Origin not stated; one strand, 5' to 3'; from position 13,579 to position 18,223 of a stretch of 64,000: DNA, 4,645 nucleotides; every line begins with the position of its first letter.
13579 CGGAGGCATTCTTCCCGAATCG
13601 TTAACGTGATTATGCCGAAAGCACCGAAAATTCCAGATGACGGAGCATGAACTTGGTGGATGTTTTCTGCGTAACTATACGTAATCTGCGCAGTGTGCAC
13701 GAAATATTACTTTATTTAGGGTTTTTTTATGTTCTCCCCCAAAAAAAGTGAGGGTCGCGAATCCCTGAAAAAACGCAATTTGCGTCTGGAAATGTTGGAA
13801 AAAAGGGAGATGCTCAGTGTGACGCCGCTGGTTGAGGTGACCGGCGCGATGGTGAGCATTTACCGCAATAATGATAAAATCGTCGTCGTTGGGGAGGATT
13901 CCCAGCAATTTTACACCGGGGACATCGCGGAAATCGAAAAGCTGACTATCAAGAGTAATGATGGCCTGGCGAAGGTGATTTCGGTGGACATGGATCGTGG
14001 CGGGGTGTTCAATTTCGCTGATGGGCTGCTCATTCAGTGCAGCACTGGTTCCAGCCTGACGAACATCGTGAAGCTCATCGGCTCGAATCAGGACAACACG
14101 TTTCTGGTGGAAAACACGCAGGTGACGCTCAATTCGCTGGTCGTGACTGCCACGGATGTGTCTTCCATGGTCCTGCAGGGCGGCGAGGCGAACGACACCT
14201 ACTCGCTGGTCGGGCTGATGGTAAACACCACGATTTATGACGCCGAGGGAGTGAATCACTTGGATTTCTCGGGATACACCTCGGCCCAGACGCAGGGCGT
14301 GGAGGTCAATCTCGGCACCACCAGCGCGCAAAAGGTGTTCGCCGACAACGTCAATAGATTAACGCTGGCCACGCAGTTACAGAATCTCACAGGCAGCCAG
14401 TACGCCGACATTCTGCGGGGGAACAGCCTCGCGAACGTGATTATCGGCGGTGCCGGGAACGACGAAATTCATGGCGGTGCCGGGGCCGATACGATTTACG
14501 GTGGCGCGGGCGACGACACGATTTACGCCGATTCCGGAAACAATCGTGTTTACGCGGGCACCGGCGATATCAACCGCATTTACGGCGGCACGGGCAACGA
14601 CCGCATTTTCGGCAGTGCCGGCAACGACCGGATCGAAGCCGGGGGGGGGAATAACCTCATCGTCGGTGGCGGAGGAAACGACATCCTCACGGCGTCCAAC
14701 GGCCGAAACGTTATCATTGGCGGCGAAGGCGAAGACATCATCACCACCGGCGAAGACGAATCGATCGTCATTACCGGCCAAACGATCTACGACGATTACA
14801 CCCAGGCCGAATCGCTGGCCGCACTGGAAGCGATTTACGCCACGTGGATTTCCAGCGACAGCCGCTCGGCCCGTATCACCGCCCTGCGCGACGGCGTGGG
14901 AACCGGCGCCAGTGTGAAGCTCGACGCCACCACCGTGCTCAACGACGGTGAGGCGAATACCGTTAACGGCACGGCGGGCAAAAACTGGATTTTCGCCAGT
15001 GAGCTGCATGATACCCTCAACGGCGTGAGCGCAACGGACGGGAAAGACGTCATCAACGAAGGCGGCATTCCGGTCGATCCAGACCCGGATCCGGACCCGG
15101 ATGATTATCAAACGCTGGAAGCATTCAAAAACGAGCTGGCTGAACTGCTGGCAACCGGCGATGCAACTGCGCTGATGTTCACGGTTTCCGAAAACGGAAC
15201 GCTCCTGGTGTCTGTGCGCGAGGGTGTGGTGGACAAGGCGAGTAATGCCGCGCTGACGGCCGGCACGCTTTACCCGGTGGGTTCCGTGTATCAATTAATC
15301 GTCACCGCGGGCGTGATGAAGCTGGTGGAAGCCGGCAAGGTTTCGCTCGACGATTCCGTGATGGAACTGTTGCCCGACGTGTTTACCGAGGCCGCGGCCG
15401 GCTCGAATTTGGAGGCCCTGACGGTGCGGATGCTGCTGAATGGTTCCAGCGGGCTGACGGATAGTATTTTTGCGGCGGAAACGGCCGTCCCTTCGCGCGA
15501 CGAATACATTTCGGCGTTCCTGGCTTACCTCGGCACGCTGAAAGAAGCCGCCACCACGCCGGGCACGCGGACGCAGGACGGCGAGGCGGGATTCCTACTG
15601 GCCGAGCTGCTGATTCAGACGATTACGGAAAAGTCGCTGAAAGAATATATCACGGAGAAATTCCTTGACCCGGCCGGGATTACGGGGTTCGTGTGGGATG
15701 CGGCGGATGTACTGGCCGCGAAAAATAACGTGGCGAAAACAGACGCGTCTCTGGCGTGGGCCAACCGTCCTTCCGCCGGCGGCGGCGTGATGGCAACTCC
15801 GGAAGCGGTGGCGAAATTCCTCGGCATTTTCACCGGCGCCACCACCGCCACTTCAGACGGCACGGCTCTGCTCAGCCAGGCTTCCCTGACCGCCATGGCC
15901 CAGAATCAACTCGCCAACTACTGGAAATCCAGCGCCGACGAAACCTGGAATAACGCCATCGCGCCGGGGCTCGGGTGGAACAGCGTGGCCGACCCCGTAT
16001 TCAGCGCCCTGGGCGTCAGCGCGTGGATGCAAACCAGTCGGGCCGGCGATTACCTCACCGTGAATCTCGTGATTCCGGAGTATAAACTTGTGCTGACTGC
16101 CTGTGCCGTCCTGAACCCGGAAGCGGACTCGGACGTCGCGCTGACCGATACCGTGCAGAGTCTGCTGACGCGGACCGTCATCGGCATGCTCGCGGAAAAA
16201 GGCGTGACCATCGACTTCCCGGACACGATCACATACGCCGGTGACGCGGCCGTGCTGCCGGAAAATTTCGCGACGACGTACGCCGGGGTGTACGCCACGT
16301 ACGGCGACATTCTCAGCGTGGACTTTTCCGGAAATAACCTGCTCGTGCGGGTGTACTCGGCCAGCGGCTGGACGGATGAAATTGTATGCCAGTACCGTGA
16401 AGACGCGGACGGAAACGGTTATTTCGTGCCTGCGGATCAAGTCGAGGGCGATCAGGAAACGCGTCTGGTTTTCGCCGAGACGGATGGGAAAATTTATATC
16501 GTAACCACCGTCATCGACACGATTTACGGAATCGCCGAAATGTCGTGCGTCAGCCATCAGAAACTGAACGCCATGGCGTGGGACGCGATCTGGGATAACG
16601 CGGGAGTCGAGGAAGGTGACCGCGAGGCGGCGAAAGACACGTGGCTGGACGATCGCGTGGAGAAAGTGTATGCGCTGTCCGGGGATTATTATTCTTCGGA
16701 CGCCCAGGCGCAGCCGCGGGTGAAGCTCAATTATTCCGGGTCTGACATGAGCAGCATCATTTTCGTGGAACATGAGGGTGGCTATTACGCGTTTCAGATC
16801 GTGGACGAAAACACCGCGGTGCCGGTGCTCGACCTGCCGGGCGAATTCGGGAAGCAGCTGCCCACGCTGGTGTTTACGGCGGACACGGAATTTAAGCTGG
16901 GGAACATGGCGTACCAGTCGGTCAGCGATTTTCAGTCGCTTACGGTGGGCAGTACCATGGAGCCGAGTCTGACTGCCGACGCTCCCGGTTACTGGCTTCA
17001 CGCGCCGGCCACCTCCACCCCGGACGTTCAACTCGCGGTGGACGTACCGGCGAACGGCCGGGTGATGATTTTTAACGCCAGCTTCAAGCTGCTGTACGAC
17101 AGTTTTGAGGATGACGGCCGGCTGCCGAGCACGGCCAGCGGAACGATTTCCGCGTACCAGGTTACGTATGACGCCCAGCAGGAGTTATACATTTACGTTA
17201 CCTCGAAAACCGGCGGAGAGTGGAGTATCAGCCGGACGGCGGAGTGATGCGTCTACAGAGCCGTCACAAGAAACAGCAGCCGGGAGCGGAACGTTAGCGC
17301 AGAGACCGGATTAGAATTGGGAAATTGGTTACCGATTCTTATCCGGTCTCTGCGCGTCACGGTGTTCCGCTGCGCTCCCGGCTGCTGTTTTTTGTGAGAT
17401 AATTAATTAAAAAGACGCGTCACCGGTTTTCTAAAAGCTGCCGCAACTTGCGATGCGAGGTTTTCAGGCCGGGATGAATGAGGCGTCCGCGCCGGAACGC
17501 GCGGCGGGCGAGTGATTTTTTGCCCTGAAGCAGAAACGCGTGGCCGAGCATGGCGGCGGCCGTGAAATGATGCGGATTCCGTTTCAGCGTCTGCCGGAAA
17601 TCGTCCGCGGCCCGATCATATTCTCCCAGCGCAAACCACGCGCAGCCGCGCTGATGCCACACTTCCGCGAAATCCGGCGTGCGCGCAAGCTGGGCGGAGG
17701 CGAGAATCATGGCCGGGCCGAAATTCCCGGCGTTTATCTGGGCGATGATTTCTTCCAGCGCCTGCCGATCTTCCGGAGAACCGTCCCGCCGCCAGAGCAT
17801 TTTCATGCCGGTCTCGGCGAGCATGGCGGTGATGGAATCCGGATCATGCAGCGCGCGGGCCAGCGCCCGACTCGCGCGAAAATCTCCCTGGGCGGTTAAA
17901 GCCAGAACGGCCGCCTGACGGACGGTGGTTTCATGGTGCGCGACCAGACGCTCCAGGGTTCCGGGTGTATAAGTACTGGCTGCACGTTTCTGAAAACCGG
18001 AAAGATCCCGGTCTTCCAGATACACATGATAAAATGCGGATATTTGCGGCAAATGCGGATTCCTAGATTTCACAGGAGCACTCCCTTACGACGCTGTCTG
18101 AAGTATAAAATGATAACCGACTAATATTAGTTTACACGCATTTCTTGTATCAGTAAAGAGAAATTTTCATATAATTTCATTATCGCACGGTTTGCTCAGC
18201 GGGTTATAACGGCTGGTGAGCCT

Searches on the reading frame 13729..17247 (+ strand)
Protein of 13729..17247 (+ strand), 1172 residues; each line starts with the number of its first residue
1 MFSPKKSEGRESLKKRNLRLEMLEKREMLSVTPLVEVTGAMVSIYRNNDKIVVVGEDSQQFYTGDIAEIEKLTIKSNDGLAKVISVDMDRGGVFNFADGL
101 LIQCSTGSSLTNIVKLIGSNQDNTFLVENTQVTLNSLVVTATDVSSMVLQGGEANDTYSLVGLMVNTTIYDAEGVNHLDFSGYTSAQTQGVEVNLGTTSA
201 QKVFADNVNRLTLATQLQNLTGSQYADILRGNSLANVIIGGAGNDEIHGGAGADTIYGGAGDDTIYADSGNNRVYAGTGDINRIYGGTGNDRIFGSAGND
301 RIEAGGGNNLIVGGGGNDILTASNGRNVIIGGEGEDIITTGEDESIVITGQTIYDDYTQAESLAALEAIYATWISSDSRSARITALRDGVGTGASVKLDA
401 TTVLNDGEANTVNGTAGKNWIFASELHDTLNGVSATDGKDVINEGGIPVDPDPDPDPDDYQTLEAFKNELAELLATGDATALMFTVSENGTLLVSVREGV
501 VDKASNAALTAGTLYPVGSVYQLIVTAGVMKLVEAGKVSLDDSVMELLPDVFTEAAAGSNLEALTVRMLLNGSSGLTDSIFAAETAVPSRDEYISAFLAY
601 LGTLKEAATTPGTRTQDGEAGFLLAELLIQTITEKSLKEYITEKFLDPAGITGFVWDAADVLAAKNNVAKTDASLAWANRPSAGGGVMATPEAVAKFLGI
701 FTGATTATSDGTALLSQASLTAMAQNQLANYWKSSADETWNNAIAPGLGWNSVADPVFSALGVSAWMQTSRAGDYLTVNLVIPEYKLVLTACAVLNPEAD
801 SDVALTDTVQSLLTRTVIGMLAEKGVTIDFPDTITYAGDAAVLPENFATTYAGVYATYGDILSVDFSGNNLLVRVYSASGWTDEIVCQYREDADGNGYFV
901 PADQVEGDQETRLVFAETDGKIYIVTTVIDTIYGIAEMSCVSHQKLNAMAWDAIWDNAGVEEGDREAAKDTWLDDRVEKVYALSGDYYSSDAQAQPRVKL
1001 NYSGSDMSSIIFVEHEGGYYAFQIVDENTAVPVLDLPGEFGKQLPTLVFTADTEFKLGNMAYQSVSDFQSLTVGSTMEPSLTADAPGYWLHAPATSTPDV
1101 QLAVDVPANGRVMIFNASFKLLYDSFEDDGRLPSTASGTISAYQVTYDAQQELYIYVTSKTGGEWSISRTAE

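Call 10: search_protein_families(library=pfam, proteins=[window:13729-17247:+], max_evalue=0.00001)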
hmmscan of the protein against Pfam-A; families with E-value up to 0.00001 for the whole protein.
window:13729-17247:+ (1172 aa): 2 families
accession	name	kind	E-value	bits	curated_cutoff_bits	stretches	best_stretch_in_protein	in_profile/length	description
PF00144.29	Beta-lactamase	-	2e-30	106.5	27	1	470-802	5-317/329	Beta-lactamase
PF00353.25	HemolysinCabind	-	5e-28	97.1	23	3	248-280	1-33/36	RTX calcium-binding nonapeptide repeat (4 copies)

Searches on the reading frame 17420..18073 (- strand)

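Call 89: search_protein_families(library=pfam, proteins=[window:17420-18073:-], max_evalue=0.00001)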
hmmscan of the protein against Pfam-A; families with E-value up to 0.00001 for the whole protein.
window:17420-18073:- (217 aa): 5 families
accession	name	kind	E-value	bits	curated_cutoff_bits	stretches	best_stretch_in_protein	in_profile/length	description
PF07719.23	TPR_2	-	4.3e-11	42.5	27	1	136-169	1-34/34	Tetratricopeptide repeat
PF00515.34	TPR_1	-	1.9e-10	40.5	27.8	1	136-169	1-34/34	Tetratricopeptide repeat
PF13432.12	TPR_16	-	1.4e-08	35.5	32.7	1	143-195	4-56/65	Tetratricopeptide repeat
PF13428.12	TPR_14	-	2.9e-08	34.1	23.5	0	148-177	13-42/44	Tetratricopeptide repeat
PF14559.12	TPR_19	-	2.8e-06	28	25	0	148-202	3-57/68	Tetratricopeptide repeat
